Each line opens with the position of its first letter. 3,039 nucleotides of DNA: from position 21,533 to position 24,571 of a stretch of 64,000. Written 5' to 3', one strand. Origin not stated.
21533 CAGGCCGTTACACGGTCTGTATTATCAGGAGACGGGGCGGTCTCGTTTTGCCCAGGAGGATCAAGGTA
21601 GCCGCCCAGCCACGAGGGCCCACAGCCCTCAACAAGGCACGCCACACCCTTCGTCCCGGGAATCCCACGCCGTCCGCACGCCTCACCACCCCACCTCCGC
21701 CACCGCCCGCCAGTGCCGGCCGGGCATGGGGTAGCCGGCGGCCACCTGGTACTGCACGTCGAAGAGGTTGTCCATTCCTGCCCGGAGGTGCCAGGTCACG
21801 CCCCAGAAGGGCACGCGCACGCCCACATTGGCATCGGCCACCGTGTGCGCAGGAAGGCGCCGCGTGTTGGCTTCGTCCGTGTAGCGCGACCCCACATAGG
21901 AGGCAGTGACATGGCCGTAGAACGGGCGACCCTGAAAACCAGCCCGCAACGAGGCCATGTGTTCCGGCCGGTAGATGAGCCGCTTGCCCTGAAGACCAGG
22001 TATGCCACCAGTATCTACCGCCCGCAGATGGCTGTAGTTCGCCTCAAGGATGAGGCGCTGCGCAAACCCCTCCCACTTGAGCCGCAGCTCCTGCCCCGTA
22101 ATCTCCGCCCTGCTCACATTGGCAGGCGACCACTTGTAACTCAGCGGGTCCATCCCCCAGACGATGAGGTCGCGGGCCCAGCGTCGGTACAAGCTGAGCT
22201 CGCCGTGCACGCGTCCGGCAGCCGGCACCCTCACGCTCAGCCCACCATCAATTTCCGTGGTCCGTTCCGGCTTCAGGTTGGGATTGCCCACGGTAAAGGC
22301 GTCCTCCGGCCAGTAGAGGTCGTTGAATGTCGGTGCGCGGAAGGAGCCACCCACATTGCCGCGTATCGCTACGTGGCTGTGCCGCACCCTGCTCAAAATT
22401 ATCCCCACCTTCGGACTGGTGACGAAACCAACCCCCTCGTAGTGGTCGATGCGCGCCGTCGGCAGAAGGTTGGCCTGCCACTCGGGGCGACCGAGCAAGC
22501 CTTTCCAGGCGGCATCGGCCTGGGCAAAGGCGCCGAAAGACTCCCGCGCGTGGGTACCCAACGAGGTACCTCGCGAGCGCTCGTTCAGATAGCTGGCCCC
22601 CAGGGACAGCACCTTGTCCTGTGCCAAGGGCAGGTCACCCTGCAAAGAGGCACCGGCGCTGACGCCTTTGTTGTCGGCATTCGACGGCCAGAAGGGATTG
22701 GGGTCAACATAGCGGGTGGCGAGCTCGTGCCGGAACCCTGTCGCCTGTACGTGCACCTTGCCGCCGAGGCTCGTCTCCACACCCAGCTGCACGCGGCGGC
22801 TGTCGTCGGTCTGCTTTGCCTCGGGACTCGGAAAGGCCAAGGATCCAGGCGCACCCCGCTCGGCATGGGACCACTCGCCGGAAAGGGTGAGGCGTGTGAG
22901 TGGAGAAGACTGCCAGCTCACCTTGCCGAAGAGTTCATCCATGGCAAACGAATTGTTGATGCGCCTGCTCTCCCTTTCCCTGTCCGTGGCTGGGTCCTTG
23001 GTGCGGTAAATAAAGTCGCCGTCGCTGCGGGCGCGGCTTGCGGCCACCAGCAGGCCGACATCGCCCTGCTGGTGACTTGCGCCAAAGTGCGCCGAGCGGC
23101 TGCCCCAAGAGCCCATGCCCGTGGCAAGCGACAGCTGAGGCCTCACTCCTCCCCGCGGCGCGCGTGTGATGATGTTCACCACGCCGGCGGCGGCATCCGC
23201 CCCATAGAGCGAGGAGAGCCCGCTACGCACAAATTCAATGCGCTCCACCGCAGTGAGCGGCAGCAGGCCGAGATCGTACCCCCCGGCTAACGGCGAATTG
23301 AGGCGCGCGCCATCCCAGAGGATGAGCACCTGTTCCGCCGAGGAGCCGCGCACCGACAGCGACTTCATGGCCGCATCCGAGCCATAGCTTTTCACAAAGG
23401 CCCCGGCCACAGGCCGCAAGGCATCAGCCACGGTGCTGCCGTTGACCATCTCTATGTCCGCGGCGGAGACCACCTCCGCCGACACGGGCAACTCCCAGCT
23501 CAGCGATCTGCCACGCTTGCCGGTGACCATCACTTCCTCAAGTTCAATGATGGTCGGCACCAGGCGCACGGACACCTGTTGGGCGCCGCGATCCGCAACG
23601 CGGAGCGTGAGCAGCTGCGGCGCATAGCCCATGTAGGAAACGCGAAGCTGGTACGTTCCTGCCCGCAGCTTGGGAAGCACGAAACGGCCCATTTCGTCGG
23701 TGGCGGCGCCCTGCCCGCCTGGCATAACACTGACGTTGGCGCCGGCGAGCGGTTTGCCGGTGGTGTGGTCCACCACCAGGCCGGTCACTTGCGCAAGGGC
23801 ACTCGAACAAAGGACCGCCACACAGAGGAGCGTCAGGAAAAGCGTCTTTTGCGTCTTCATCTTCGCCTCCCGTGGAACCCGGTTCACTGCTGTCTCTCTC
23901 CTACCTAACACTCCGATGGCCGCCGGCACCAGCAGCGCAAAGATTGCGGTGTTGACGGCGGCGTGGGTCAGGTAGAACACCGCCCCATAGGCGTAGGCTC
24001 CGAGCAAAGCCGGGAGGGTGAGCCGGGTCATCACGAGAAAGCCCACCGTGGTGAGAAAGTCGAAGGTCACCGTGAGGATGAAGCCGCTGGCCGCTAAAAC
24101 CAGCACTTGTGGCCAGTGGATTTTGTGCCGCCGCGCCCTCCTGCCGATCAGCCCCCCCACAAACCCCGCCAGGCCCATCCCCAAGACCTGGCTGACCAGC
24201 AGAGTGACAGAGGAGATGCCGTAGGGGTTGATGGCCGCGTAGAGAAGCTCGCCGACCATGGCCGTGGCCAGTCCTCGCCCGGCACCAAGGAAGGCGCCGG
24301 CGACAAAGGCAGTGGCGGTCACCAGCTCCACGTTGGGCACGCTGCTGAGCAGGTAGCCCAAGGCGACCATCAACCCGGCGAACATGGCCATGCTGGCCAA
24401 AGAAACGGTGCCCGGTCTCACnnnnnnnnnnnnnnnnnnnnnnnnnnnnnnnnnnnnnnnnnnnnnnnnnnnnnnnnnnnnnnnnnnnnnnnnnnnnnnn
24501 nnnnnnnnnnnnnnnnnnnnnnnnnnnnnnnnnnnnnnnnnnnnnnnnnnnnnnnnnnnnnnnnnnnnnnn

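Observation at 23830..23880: ECF-S-like membrane protein ORF runs in frame into the BtuB-like receptor gene with no stop codon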

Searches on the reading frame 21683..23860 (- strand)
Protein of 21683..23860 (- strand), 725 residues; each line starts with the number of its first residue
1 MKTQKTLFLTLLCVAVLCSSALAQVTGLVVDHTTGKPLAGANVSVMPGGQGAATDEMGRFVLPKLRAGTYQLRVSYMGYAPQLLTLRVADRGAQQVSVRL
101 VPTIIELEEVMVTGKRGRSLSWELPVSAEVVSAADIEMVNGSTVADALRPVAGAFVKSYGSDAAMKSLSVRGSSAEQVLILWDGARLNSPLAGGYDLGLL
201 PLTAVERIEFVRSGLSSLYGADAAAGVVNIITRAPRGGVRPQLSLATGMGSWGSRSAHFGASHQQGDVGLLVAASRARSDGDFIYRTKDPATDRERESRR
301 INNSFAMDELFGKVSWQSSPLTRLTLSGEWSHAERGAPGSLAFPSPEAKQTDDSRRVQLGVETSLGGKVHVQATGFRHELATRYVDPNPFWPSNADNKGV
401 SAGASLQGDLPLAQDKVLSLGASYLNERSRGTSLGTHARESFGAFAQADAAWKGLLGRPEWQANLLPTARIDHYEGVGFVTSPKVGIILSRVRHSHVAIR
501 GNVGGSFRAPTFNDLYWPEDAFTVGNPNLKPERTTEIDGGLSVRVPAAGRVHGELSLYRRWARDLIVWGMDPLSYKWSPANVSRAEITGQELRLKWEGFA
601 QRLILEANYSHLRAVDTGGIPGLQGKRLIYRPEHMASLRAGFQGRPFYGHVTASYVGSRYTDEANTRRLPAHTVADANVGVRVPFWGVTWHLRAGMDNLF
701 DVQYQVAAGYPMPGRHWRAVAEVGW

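Call 15: search_protein_families(library=ncbifam, proteins=[window:21683-23860:-], max_evalue=0.1)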
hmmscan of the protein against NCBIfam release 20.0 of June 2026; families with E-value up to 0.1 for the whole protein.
window:21683-23860:- (725 aa): 32 families (the best 25 are shown)
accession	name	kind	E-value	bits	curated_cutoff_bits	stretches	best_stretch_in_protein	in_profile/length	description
TIGR01779.1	TonB-B12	equivalog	3.6e-57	194.3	599.7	1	107-717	28-606/614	TonB-dependent vitamin B12 receptor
TIGR01785.1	TonB-hemin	subfamily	4.5e-38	131.2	316.85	1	107-723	1-675/677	TonB-dependent heme/hemoglobin receptor family protein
NF007926.1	PRK10641.1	equivalog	6e-38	130.8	836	2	111-281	31-199/617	TonB-dependent vitamin B12 receptor BtuB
TIGR01783.1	TonB-siderophor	subfamily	6.7e-35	120.8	223.5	2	124-334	2-194/649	TonB-dependent siderophore receptor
TIGR04056.1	OMP_RagA_SusC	subfamily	1.4e-29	103.1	368.25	2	24-317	2-288/981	SusC/RagA family TonB-linked outer membrane protein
TIGR01786.1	TonB-hemlactrns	subfamily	4.6e-26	91.4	323.75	2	121-329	18-234/719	TonB-dependent hemoglobin/transferrin/lactoferrin family receptor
NF010010.0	PRK13483.1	equivalog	8e-24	83.6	927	2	106-234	32-164/660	ligand-gated channel protein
NF010038.0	PRK13513.1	equivalog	5.6e-22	78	942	1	123-235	51-167/659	ligand-gated channel protein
NF010012.0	PRK13486.1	equivalog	6.7e-22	77.6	924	2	105-235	22-160/696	TonB-dependent receptor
NF007478.2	PRK10064.1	equivalog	6.2e-21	74.3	745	1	112-234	35-159/663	catecholate siderophore receptor CirA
NF010011.0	PRK13484.1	equivalog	8.4e-16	57.3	1197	1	123-234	46-160/682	IreA family TonB-dependent siderophore receptor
NF038079.1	TonB_sider_MxcH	equivalog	3.1e-15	55.3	925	2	111-276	116-280/792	TonB-dependent siderophore myxochelin receptor MxcH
NF010651.0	PRK14050.1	equivalog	9.7e-15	53.7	884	2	114-262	69-213/730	TonB-dependent siderophore receptor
NF041535.1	TonB_rec_PqqU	equivalog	2e-14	52.8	1200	2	502-705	441-644/676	TonB-dependent receptor PqqU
NF049947.1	TonB_dep_PCPU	exception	2.4e-14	52.5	800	2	166-281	95-215/685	TonB-dependent receptor, PCPU motif-type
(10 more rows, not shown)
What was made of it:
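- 21764..22915 (-): TonB-dependent receptor beta-barrel, ending in a C-terminal Trp. The best NCBIfam hit is TonB-B12 TIGR01779, 194 bits, below its cut-off (call 15).
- On TonB-dependent receptor / BtuB: 194 bits against a 599.7 cut-off, and 131 against 836 (call 15).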

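Call 18: find_encoding_contigs(protein=window:21683-23860:-, flank=3000, max_places=5)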
Protein window:21683-23860:- (725 aa): no gene with exactly this product is on record in the collection.

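Call 67: search_solved_structures(query=window:21683-23860:-, max_evalue=1e-10)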
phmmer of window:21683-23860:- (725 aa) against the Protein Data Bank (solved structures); distinct sequences matched with E-value up to 1e-10: 15.
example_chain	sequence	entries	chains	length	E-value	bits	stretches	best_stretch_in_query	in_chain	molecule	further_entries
3rgm_A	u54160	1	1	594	1e-26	96.9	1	126-267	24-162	Vitamin B12 transporter BtuB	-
1nqf_A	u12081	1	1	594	1e-26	96.8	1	126-267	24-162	Vitamin B12 receptor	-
3rgn_A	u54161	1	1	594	1.2e-26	96.6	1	126-267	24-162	Vitamin B12 transporter BtuB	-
1nqe_A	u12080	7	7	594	1.2e-26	96.6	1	126-267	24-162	Vitamin B12 receptor | Vitamin B12 transporter btuB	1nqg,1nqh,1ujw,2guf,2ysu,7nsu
2gsk_A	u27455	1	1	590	1.5e-26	96.4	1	126-267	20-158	Vitamin B12 transporter btuB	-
3m8b_A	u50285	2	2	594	1.6e-26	96.2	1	128-267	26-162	Vitamin B12 transporter btuB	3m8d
8blw_A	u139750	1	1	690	1.4e-22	83.2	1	481-720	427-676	Vitamin B12 transporter BtuB1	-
8bmx_C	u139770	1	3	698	8e-21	77.4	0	93-305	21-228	Putative TonB-linked outer membrane receptor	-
8p97_A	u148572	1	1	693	4e-19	71.8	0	493-717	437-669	TonB-dependent receptor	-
8p98_A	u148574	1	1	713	4.3e-19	71.7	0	493-717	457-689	Vitamin B12 transporter BtuB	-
2hdf_A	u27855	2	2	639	3.4e-18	68.7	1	112-233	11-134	Colicin I receptor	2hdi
9nn6_A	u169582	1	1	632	5.4e-18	68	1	123-233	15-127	Colicin I receptor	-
9gbc_A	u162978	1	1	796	3.9e-16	61.9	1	24-266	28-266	TonB-linked outer membrane receptor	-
6v81_A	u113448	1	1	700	8e-13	50.9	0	503-706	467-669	Probable TonB-dependent receptor YncD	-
9c4o_A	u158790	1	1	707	1.6e-12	49.9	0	503-706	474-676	Pyrroloquinoline quinone transporter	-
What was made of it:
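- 21764..22915 (-): The best PDB hits are E. coli BtuB at 1e-26 and Bacteroides BtuB1 (call 67).
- On TonB-dependent receptor / BtuB: BtuB is nevertheless the top hit in NCBIfam and the PDB (calls 15, 67).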

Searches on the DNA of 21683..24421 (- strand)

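Call 12: search_rna_families(sources=[L001, L004, L005], threshold=gathering)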
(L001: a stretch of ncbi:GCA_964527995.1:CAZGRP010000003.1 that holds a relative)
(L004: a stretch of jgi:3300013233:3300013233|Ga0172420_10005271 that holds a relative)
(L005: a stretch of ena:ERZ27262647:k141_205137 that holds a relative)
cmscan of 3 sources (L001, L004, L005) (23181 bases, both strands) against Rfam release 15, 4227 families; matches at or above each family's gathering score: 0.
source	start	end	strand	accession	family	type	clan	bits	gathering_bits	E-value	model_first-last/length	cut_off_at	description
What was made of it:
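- On CbrT (cobalamin S-component): It is absent in L001, L004 and L005 (call 12).
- The three closest stand-alone homologues (L001, L004, L005) have no cobalamin riboswitch (call 12), so the family's substrate may not be uniform.
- Tried and rejected: None found (call 12).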

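Call 40: search_rna_families(sources=[L006, L086, L087, L088, L089, L091, L007, L008, L032, L038, L040, L041, L060, L016], threshold=gathering)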
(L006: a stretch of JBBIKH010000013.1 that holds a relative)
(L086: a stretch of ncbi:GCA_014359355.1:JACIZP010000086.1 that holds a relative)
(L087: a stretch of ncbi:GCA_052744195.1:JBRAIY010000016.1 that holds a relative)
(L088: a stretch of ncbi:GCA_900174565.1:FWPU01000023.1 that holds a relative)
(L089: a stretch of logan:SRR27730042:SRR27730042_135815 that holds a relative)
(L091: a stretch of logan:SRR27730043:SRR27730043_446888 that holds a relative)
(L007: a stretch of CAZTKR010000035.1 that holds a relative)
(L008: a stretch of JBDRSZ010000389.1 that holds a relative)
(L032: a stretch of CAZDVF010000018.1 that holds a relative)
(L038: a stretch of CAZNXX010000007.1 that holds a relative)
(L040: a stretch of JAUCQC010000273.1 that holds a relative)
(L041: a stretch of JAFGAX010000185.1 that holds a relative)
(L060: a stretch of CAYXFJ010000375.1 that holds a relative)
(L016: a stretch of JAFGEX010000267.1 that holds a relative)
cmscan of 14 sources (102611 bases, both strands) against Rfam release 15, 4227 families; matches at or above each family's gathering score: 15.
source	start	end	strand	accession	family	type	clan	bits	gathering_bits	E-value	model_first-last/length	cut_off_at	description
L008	2784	2980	+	RF00174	Cobalamin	Cis-reg; riboswitch;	CL00101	100.8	31.5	7.6e-24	1-189/189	no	Cobalamin riboswitch aptamer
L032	2723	2910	+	RF00174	Cobalamin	Cis-reg; riboswitch;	CL00101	99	31.5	2.6e-23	1-189/189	no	Cobalamin riboswitch aptamer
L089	3630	3829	+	RF00174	Cobalamin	Cis-reg; riboswitch;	CL00101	98.6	31.5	3.3e-23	1-189/189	no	Cobalamin riboswitch aptamer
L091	1855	2054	+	RF00174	Cobalamin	Cis-reg; riboswitch;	CL00101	98.6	31.5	3.3e-23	1-189/189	no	Cobalamin riboswitch aptamer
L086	306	507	+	RF00174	Cobalamin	Cis-reg; riboswitch;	CL00101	98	31.5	5e-23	1-189/189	no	Cobalamin riboswitch aptamer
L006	2659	2860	+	RF00174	Cobalamin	Cis-reg; riboswitch;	CL00101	96.9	31.5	1e-22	1-189/189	no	Cobalamin riboswitch aptamer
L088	3660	3861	+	RF00174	Cobalamin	Cis-reg; riboswitch;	CL00101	95.9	31.5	2e-22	1-189/189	no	Cobalamin riboswitch aptamer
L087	3659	3859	+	RF00174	Cobalamin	Cis-reg; riboswitch;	CL00101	94.5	31.5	5.1e-22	1-189/189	no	Cobalamin riboswitch aptamer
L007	2733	2863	+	RF00174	Cobalamin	Cis-reg; riboswitch;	CL00101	93.8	31.5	7.8e-22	45-169/189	no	Cobalamin riboswitch aptamer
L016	2389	2589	+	RF00174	Cobalamin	Cis-reg; riboswitch;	CL00101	91.7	31.5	3.2e-21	1-189/189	no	Cobalamin riboswitch aptamer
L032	39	196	+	RF00174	Cobalamin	Cis-reg; riboswitch;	CL00101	82.7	31.5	1.1e-18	1-189/189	no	Cobalamin riboswitch aptamer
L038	1939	2126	+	RF00174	Cobalamin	Cis-reg; riboswitch;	CL00101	78.9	31.5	1.4e-17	1-189/189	no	Cobalamin riboswitch aptamer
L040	1947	2134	+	RF00174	Cobalamin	Cis-reg; riboswitch;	CL00101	73.8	31.5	4.1e-16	1-189/189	no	Cobalamin riboswitch aptamer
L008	5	197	+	RF00174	Cobalamin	Cis-reg; riboswitch;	CL00101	69.1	31.5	9.3e-15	1-189/189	no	Cobalamin riboswitch aptamer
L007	1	161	+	RF00174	Cobalamin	Cis-reg; riboswitch;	CL00101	67.2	31.5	3.1e-14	48-189/189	5'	Cobalamin riboswitch aptamer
